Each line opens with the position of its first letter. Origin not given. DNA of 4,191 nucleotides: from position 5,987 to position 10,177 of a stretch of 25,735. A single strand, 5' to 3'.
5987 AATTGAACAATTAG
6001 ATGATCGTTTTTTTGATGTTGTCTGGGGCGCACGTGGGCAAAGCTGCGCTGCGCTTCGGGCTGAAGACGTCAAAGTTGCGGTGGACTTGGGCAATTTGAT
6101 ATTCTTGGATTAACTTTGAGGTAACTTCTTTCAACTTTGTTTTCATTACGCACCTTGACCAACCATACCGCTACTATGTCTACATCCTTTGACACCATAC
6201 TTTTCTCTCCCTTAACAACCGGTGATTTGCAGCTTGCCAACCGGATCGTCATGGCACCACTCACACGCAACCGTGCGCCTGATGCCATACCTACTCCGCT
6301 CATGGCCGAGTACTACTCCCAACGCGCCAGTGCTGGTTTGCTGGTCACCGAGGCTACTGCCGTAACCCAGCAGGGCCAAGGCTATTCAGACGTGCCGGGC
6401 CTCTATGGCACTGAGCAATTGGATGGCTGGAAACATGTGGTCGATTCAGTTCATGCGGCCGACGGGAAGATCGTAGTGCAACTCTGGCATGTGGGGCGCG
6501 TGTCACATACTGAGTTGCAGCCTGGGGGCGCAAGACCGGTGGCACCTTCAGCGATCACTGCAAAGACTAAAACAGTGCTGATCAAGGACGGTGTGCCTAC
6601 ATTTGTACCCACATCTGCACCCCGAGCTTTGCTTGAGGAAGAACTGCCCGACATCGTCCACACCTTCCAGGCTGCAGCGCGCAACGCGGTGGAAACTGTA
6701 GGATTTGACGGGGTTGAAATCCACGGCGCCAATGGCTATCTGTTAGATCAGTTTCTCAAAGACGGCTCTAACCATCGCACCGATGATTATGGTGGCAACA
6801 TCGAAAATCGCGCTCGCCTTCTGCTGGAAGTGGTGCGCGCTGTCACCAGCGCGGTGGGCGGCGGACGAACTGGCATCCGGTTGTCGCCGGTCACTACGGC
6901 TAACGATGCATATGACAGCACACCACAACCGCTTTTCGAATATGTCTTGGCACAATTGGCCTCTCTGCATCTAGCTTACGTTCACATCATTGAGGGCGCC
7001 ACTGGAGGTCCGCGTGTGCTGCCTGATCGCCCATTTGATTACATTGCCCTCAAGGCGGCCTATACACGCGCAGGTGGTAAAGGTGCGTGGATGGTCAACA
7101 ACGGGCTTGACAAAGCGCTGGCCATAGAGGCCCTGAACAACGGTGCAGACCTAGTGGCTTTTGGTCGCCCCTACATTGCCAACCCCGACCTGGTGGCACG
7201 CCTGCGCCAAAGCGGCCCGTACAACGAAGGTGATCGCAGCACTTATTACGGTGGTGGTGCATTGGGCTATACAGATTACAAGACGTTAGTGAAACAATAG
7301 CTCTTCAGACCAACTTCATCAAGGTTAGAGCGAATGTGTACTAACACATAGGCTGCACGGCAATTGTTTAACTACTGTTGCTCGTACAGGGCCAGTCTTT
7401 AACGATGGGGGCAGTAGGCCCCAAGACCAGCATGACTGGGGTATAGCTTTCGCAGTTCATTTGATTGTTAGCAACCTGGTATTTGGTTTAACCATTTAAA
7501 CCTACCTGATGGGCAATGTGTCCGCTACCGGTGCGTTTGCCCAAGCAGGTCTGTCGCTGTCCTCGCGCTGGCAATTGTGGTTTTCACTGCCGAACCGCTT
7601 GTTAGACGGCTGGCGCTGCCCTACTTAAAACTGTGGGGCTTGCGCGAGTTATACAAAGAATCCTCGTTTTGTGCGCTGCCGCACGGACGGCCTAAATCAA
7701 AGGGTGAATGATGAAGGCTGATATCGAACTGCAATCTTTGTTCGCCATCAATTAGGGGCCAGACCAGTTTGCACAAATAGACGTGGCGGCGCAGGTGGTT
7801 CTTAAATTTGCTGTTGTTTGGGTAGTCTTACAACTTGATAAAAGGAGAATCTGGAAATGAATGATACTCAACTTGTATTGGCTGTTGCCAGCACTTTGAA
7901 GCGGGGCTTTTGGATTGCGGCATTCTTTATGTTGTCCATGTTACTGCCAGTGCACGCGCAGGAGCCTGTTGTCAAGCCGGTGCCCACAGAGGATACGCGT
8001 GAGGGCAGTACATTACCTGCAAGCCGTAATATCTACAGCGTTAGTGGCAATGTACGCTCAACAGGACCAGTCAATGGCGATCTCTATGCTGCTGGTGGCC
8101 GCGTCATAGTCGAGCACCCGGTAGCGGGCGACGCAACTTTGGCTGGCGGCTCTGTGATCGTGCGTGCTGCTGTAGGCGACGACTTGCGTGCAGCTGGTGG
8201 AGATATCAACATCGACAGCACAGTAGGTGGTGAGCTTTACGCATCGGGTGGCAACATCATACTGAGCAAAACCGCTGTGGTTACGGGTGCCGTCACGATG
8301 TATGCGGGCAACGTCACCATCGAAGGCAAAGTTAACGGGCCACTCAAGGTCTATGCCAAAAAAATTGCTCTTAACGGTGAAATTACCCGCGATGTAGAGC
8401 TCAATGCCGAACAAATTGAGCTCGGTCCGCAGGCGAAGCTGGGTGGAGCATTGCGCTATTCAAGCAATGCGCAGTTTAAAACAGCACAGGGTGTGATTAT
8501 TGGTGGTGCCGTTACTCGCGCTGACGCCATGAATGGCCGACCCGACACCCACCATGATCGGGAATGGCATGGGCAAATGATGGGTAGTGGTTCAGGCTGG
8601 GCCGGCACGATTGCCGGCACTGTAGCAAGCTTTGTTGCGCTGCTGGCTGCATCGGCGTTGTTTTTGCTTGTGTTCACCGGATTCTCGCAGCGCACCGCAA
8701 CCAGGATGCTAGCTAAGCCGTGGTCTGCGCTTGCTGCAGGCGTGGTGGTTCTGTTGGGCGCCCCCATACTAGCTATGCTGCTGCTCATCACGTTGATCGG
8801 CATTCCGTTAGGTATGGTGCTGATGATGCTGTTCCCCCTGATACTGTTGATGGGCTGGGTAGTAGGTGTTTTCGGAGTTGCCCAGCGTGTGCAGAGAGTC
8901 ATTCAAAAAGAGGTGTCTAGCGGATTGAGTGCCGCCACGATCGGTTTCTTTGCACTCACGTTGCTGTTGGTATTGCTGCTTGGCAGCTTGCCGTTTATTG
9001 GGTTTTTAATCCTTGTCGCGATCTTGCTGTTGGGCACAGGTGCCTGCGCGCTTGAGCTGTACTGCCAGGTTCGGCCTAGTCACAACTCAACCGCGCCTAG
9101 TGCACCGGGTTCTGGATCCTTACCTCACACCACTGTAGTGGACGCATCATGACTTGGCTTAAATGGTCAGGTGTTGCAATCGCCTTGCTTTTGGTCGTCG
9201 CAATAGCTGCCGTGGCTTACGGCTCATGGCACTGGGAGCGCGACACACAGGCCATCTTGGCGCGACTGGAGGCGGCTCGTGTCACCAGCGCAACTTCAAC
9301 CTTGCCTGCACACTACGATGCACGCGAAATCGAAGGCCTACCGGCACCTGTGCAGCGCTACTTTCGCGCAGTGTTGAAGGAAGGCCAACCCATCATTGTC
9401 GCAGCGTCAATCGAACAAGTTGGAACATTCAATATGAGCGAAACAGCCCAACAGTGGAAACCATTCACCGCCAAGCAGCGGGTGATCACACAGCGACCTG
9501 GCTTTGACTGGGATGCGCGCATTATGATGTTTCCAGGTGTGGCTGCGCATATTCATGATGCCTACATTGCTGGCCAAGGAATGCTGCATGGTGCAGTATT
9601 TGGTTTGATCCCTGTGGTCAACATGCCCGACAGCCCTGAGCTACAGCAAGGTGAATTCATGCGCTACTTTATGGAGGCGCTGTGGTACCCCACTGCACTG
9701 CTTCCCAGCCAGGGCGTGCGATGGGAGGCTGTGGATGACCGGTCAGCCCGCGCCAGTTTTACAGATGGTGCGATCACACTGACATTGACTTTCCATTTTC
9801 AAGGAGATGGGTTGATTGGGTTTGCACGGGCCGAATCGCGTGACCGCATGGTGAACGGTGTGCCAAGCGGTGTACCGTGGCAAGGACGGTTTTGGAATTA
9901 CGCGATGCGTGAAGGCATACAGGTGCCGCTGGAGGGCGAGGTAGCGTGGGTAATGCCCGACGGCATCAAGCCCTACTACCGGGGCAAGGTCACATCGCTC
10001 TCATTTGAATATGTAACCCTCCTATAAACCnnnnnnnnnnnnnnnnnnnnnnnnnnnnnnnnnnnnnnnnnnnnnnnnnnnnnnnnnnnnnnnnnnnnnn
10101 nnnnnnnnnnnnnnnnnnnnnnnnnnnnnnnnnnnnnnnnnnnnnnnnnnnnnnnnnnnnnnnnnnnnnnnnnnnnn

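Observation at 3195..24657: Hidden regulon: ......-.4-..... palindrome with exact class II CRP/FNR promoter geometry at 6 of 7 sites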

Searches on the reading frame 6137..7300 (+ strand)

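Call 6: search_protein_families(library=pfam, proteins=[window:6137-7300:+])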
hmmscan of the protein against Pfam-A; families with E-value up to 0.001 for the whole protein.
window:6137-7300:+ (387 aa): 1 family
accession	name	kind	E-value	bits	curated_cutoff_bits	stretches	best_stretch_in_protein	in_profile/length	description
PF00724.26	Oxidored_FMN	-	6.4e-80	269.4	27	1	22-359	2-338/342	NADH:flavin oxidoreductase / NADH oxidase family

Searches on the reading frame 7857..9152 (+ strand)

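Call 6: search_protein_families(library=pfam, proteins=[window:7857-9152:+])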
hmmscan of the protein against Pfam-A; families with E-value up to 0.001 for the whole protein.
window:7857-9152:+ (431 aa): 1 family
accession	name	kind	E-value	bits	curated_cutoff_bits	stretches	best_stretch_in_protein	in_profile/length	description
PF04519.19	Bactofilin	-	1.9e-07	31.7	27.9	1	114-190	16-90/98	Polymer-forming cytoskeletal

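Call 16: search_protein_families(library=ncbifam, proteins=[window:7857-9152:+])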
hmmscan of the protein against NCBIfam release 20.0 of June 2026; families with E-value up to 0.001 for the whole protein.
window:7857-9152:+ (431 aa): 0 families

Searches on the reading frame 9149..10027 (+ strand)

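Call 6: search_protein_families(library=pfam, proteins=[window:9149-10027:+])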
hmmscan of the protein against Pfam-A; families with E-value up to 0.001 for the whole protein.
window:9149-10027:+ (292 aa): 2 families
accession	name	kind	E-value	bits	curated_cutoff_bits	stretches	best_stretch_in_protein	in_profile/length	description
PF21900.3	DUF6920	-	4e-73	246.1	27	1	62-286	1-222/222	Family of unknown function (DUF6920)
PF20181.5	DUF6544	-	4.6e-65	219.4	25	1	57-279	4-221/221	Family of unknown function (DUF6544)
